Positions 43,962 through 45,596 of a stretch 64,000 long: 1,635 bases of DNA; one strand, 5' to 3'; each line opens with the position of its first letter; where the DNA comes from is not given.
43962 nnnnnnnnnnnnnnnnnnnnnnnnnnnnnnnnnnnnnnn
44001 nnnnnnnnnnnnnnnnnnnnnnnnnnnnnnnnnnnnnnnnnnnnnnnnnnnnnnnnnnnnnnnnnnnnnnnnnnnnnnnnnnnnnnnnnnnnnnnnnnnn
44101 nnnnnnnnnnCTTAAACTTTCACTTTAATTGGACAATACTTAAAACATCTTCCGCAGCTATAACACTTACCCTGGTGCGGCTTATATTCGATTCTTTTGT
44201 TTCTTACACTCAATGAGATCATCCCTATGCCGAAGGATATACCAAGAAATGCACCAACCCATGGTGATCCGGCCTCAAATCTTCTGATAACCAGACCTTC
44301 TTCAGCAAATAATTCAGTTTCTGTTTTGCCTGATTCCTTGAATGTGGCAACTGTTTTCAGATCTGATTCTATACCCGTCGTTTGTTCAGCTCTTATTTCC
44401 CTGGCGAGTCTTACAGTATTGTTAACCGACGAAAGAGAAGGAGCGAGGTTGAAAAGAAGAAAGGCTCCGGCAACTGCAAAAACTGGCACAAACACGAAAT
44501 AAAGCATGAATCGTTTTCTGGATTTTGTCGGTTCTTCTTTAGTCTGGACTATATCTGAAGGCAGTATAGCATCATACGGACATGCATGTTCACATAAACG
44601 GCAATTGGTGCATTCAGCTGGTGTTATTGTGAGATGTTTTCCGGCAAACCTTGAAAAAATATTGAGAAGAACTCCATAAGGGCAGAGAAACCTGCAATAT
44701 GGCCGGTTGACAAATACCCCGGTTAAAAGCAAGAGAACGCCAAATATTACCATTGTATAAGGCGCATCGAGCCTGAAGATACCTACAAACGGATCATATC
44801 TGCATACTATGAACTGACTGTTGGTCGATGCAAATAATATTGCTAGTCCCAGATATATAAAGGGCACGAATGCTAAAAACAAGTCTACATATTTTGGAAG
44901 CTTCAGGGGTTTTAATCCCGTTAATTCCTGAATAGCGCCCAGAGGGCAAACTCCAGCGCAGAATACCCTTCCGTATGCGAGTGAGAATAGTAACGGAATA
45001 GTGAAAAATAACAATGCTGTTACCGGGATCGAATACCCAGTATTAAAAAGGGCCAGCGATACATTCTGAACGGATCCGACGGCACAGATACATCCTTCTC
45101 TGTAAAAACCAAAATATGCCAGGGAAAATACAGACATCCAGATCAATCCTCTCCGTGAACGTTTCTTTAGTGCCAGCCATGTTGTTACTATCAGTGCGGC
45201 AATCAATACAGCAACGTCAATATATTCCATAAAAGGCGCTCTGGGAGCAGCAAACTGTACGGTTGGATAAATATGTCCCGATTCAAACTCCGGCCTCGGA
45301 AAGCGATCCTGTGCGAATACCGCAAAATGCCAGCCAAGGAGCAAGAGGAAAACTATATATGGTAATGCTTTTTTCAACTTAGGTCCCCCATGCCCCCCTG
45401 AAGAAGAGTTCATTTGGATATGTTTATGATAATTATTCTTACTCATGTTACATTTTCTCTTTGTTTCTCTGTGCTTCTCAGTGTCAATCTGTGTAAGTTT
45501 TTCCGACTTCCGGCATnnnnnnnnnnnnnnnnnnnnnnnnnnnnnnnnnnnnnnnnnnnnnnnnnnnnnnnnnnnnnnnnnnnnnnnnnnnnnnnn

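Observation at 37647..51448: Candidate undescribed extracytoplasmic redox system: NAD(P)H flavoprotein/FeS module plus a NapH/NapG-like pair embedded among six exported beta-propeller paralogues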

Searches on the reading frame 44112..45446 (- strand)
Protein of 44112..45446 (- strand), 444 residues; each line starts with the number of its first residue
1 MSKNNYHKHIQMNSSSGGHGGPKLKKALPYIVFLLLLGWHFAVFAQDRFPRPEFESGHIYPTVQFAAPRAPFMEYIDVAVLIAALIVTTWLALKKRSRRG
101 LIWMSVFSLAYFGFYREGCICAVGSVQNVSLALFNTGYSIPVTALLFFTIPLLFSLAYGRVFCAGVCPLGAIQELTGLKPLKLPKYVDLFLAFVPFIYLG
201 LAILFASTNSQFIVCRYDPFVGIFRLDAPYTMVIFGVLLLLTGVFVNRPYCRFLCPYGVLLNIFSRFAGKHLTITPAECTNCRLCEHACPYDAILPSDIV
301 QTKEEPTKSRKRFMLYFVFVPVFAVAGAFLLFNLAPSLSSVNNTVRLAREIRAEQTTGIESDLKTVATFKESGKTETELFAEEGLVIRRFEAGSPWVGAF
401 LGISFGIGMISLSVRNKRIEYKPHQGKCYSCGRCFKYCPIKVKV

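Call 4: search_protein_families(library=pfam, proteins=[window:44112-45446:-], max_evalue=0.01)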
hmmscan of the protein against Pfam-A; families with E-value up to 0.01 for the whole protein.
window:44112-45446:- (444 aa): 13 families
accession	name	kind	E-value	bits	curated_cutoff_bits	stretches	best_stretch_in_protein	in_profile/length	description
PF12801.12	Fer4_5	-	4.1e-15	55.9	22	2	142-177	3-38/48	4Fe-4S binding domain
PF00037.32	Fer4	-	3.8e-10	39.6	21.1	1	273-294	2-23/24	4Fe-4S binding domain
PF12838.12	Fer4_7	-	2.9e-09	37.7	27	2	251-293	8-52/52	4Fe-4S dicluster domain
PF14697.11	Fer4_21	-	5.9e-07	30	35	1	251-294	14-57/59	4Fe-4S dicluster domain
PF13187.11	Fer4_9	-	6.4e-07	29.7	27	1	278-305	1-28/52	4Fe-4S dicluster domain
PF25160.1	LdpA_Fe-S-bd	-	1.8e-06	28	27.6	1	426-441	26-41/49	LdpA Fe-S cluster-binding domain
PF13484.11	Fer4_16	-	5.1e-06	27.6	30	1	278-303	1-27/66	4Fe-4S double cluster binding domain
PF13237.11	Fer4_10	-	1.2e-05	25.5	25.5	1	273-298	3-22/53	4Fe-4S dicluster domain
PF13183.11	Fer4_8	-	3.8e-05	24.6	27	0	277-291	52-66/68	4Fe-4S dicluster domain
PF12798.12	Fer4_3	-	0.004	18.3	27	1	279-293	1-15/15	4Fe-4S binding domain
PF12837.12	Fer4_6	-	0.0065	16.8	25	1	274-294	4-24/24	4Fe-4S binding domain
PF13534.11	Fer4_17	-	0.007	17.3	22.2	0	277-292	44-59/61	4Fe-4S dicluster domain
PF12797.12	Fer4_2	-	0.0076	16.6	24.5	1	276-291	7-22/22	4Fe-4S binding domain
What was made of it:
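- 44112..45377 (-): NapH421: integral-membrane Fer4_5 polyferredoxin. It has two CX3CP motifs, two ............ motifs split by an extra TM hairpin, and a GCxCP motif. The ORF runs up to 45446. Pfam Fer4_5 4e-15 (call 4).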

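Call 5: search_protein_families(library=ncbifam, proteins=[window:44112-45446:-], max_evalue=0.01)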
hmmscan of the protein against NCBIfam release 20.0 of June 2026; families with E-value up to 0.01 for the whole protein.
window:44112-45446:- (444 aa): 32 families (the best 25 are shown)
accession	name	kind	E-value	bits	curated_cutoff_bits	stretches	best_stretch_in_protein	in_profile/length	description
TIGR02163.1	napH_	subfamily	4.8e-16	59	213.05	1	131-301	49-225/255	NapH/MauN family ferredoxin-type protein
NF046105.1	TransRegNosR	equivalog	6.4e-14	51.2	1000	1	78-304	411-654/680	transcriptional regulator NosR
NF007013.0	PRK09477.1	equivalog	1.1e-13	51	234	1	131-305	72-252/286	quinol dehydrogenase ferredoxin subunit NapH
NF058577.1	FdxA_fam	equivalog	3e-07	30.5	65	0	274-293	33-52/52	4Fe-4S ferredoxin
TIGR01971.1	NuoI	subfamily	2.3e-06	27.2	113.05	1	271-296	75-100/121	NADH-quinone oxidoreductase, chain I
NF045490.1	FdxA_Protbact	equivalog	3.4e-06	27.2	135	1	270-303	31-64/104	ferredoxin FdxA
TIGR04395.1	cutC_activ_rSAM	equivalog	2.6e-05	23.7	360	1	247-295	58-104/309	choline TMA-lyase-activating enzyme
NF038196.1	ferrodoxin_EFR1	subfamily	2.7e-05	24.3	75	0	265-294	171-201/242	EFR1 family ferrodoxin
TIGR02512.1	FeFe_hydrog_A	subfamily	2.8e-05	23.2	405.95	0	274-314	47-87/375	[FeFe] hydrogenase, group A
NF043039.1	HgcAB_like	equivalog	4.6e-05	23.2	285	0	250-294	307-349/350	HgcAB-like fusion protein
NF040864.1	HgcB_ferredoxin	equivalog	6.9e-05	22.6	99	0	250-294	21-61/93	mercury methylation ferredoxin HgcB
NF042909.1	FMH_DH_FwdF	exception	8.6e-05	21.8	375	1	236-296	218-276/336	tungsten-dependent formylmethanofuran dehydrogenase subunit FwdF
TIGR04105.1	FeFe_hydrog_B1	subfamily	8.7e-05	21.4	450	1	268-295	133-160/462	monomeric [FeFe] hydrogenase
NF045480.1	FdxA_Actino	equivalog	0.00016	21.9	125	1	270-305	31-67/107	ferredoxin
NF045874.1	Vhu_polyferre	exception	0.00041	19.2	600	0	269-294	218-243/381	F420-non-reducing hydrogenase associated-polyferredoxin VhuB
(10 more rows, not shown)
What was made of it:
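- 44112..45377 (-): TIGR02163 napH 59 bits against a cut-off of 213 (call 5).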

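Call 8: find_encoding_contigs(protein=window:44112-45446:-, flank=10000, max_places=6)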
Protein window:44112-45446:- (444 aa): no gene with exactly this product is on record in the collection.
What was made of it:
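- Tried and rejected: Exact-sequence look-up of the window's NapH-like protein found nothing on record (call 8).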

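Call 9: find_homologous_proteins(query=window:44112-45446:-, max_evalue=0.00001)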
Query window:44112-45446:- (444 aa): 7248 proteins with E <= 0.00001 among 8000 candidates; the best 120 are listed.
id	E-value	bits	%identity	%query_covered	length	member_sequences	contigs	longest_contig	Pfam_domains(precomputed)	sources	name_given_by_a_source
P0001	2.7e-266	902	92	95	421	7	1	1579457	PF14697.12,PF12801.13,PF00037.33,PF13484.12,PF12838.13,PF25160.2,PF13187.12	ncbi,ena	-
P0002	8.1e-266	900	92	95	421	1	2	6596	PF14697.12,PF12801.13,PF00037.33,PF13484.12,PF12838.13,PF25160.2,PF13187.12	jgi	jgi:ferredoxin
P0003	1.6e-265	899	92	95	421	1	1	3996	PF14697.12,PF12801.13,PF00037.33,PF13484.12,PF12838.13,PF25160.2,PF13187.12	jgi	jgi:NosR/NirI family transcriptional regulator, nitrous oxide reductase regulator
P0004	1.8e-263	892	91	95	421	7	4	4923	PF14697.12,PF12801.13,PF00037.33,PF13484.12,PF12838.13,PF25160.2,PF13187.12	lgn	-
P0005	1.6e-255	866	87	95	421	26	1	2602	PF14697.12,PF12801.13,PF00037.33,PF13484.12,PF12838.13,PF25160.2,PF13187.12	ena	-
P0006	3.2e-240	816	82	95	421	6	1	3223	PF14697.12,PF12801.13,PF00037.33,PF13484.12,PF12838.13,PF25160.2,PF13237.12,PF13183.12,PF13187.12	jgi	jgi:NosR/NirI family transcriptional regulator, nitrous oxide reductase regulator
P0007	4.2e-239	812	82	95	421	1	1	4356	PF14697.12,PF12801.13,PF00037.33,PF13484.12,PF12838.13,PF25160.2,PF13237.12,PF13187.12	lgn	-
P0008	1.0e-238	811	82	95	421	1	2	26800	PF14697.12,PF12801.13,PF00037.33,PF13484.12,PF12838.13,PF25160.2,PF13237.12,PF13187.12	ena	-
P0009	1.2e-238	810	82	95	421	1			PF14697.12,PF12801.13,PF00037.33,PF13484.12,PF12838.13,PF25160.2,PF13183.12,PF13187.12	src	-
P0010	3.6e-238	809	81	95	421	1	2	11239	PF14697.12,PF12801.13,PF00037.33,PF13484.12,PF12838.13,PF25160.2,PF13183.12,PF13187.12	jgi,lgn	jgi:NosR/NirI family transcriptional regulator, nitrous oxide reductase regulator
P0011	1.4e-237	807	77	99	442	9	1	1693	PF14697.12,PF12801.13,PF00037.33,PF13484.12,PF12838.13,PF25160.2,PF13237.12,PF13183.12,PF13187.12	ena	-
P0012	2.0e-237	806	82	95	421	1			PF14697.12,PF12801.13,PF00037.33,PF13484.12,PF12838.13,PF25160.2,PF13183.12,PF13187.12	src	-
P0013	2.7e-237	806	82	95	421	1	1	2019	PF14697.12,PF12801.13,PF00037.33,PF13484.12,PF12838.13,PF25160.2,PF13237.12,PF13183.12,PF13187.12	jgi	jgi:ferredoxin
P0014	2.8e-237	806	81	95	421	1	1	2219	PF14697.12,PF12801.13,PF00037.33,PF13484.12,PF12838.13,PF25160.2,PF13237.12,PF13183.12,PF13187.12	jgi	jgi:NosR/NirI family transcriptional regulator, nitrous oxide reductase regulator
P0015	7.7e-237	805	82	95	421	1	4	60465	PF14697.12,PF12801.13,PF00037.33,PF13484.12,PF12838.13,PF25160.2,PF13183.12,PF13187.12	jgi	jgi:NosR/NirI family transcriptional regulator, nitrous oxide reductase regulator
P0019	1.7e-236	803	81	95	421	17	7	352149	PF14697.12,PF12801.13,PF00037.33,PF13484.12,PF12838.13,PF25160.2,PF13183.12,PF13187.12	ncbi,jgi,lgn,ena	jgi:polyferredoxin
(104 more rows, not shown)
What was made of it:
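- On NosR/NirI: Source names such as 'NosR/NirI family' in call 9 are automatic annotations.
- Checked: The NapH-like gene most likely starts at 45377 (421 aa), as in all relatives (call 9).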

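Call 10: find_encoding_contigs(protein=P0001, flank=10000, max_places=2)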
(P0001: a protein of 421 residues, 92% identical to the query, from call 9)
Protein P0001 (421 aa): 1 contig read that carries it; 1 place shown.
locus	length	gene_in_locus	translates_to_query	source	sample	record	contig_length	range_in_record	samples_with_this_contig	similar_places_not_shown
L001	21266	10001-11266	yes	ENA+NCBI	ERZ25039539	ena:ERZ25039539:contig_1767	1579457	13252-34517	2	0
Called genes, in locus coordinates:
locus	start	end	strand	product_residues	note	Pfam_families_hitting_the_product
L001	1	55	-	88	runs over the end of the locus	-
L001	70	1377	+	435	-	PF01011:PQQ (faint), PF13360:PQQ_2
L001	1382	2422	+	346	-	PF06580:His_kinase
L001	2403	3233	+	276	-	PF00072:Response_reg, PF04397:LytTR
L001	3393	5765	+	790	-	PF13620:CarboxypepD_reg, PF13715:CarbopepD_reg_2, PF07715:Plug, PF00593:TonB_dep_Rec_b-barrel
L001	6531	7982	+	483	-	PF13360:PQQ_2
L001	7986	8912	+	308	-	-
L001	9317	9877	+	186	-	PF12838:Fer4_7 (faint), PF12837:Fer4_6 (faint)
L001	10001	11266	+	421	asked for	PF12801:Fer4_5, PF25160:LdpA_Fe-S-bd (faint), PF12838:Fer4_7 (faint), PF13187:Fer4_9 (faint), PF13484:Fer4_16 (faint), PF14697:Fer4_21 (faint), PF12801:Fer4_5, PF00037:Fer4 (weak)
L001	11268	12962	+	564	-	PF13360:PQQ_2, PF13570:Beta-prop_ACSF4 (weak), PF13360:PQQ_2, PF13570:Beta-prop_ACSF4, PF13360:PQQ_2 (weak)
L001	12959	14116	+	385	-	PF01257:2Fe-2S_thioredx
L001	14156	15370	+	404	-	PF01512:Complex1_51K, PF10589:NADH_4Fe-4S, PF00037:Fer4 (faint), PF12838:Fer4_7, PF14697:Fer4_21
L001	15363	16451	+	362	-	PF13510:Fer2_4, PF14691:Fer4_20 (weak), PF22117:Fer4_Nqo3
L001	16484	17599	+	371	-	-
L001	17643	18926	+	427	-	PF13579:Glyco_trans_4_4 (weak), PF13439:Glyco_transf_4, PF00534:Glycos_transf_1, PF13692:Glyco_trans_1_4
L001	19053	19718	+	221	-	PF00005:ABC_tran, PF13304:AAA_21 (weak)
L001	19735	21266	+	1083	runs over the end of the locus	PF02687:FtsX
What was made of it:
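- On Bfu family (BfuBC core): In L001 the two halves are called as separate genes (call 10).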

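Call 11: find_encoding_contigs(protein=P0019, flank=10000, max_places=3)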
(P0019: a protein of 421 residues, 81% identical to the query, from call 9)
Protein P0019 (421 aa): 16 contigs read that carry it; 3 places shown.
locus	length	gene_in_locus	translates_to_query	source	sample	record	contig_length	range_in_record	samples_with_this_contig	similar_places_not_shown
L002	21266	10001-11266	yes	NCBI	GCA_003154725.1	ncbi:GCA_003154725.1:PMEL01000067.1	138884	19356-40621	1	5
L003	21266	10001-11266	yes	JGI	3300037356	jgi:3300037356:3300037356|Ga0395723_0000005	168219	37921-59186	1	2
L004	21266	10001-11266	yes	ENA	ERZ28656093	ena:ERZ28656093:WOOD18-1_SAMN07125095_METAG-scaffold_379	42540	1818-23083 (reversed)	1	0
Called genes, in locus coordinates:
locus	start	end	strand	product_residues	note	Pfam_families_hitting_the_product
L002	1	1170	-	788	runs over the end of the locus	PF02901:PFL-like, PF01228:Gly_radical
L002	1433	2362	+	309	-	PF14054:DUF4249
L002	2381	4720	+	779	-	PF13715:CarbopepD_reg_2 (weak), PF07715:Plug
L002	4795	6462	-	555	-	PF12481:DUF3700, PF13522:GATase_6, PF13537:GATase_7, PF00733:Asn_synthase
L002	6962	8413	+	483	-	PF13360:PQQ_2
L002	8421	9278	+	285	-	-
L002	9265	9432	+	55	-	-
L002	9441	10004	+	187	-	PF12838:Fer4_7 (faint), PF12837:Fer4_6 (faint)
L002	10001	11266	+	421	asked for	PF12801:Fer4_5, PF25160:LdpA_Fe-S-bd (faint), PF12838:Fer4_7 (faint), PF13183:Fer4_8 (faint), PF13187:Fer4_9 (faint), PF13484:Fer4_16 (faint), PF12801:Fer4_5, PF00037:Fer4 (weak), +1 more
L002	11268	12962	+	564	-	PF13360:PQQ_2, PF01011:PQQ (faint), PF13570:Beta-prop_ACSF4, PF13360:PQQ_2 (weak)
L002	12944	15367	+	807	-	PF01257:2Fe-2S_thioredx, PF00037:Fer4 (faint), PF01512:Complex1_51K, PF10589:NADH_4Fe-4S, PF12838:Fer4_7 (weak), PF14697:Fer4_21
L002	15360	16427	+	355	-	PF13510:Fer2_4, PF12838:Fer4_7 (faint), PF14691:Fer4_20 (weak), PF22117:Fer4_Nqo3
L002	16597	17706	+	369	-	-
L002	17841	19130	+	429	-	PF13579:Glyco_trans_4_4 (weak), PF13439:Glyco_transf_4, PF00534:Glycos_transf_1, PF13692:Glyco_trans_1_4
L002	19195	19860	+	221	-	PF00005:ABC_tran, PF13304:AAA_21 (faint)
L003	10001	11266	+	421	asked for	PF12801:Fer4_5, PF25160:LdpA_Fe-S-bd (faint), PF12838:Fer4_7 (faint), PF13183:Fer4_8 (faint), PF13187:Fer4_9 (faint), PF13484:Fer4_16 (faint), PF12801:Fer4_5, PF00037:Fer4 (weak), +1 more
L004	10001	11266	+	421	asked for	PF12801:Fer4_5, PF25160:LdpA_Fe-S-bd (faint), PF12838:Fer4_7 (faint), PF13183:Fer4_8 (faint), PF13187:Fer4_9 (faint), PF13484:Fer4_16 (faint), PF12801:Fer4_5, PF00037:Fer4 (weak), +1 more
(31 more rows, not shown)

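Call 25: search_protein_representatives(protein=window:44112-45377:-)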
Query: 421 residues. Proteins with E-value up to 0.001 (for the whole library): 4309; up to 1e-10: 1238; up to 1e-30: 396. The best 150 are listed.
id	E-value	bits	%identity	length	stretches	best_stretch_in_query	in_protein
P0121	6.2e-131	453.7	48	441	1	4-417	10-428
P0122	5.2e-116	404.6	46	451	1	3-418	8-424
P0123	1.5e-115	403.1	45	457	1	9-417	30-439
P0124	1.1e-114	400.2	47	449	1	17-418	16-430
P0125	6.9e-113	394.3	45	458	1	7-421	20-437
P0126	1.7e-111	389.7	45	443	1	7-419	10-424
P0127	7.3e-111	387.6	47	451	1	8-417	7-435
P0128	5.6e-110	384.7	43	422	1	8-418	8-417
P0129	1.0e-109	383.9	46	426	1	15-417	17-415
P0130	1.8e-109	383.0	44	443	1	1-418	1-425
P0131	4.5e-109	381.7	44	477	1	10-418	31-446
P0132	6.1e-109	381.3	46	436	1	11-417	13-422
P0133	1.8e-107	376.4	45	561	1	10-418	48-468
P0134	3.0e-107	375.7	45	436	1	9-417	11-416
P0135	4.1e-107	375.2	42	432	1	2-420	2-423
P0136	7.8e-106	371.0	44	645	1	10-417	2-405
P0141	5.5e-105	368.2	43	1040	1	19-419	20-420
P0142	8.0e-105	367.7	46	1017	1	27-417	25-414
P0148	1.1e-101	357.3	44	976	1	24-416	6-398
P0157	5.2e-98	345.3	43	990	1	19-416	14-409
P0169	1.9e-95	336.8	40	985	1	22-416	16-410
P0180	3.1e-93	329.5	39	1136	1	19-418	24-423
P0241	2.4e-84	300.2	39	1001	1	9-419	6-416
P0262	4.8e-80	286.1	37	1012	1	4-417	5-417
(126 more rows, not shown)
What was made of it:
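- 44112..45377 (-): 396 clusters at 50% identity with E<1e-30 (call 25).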
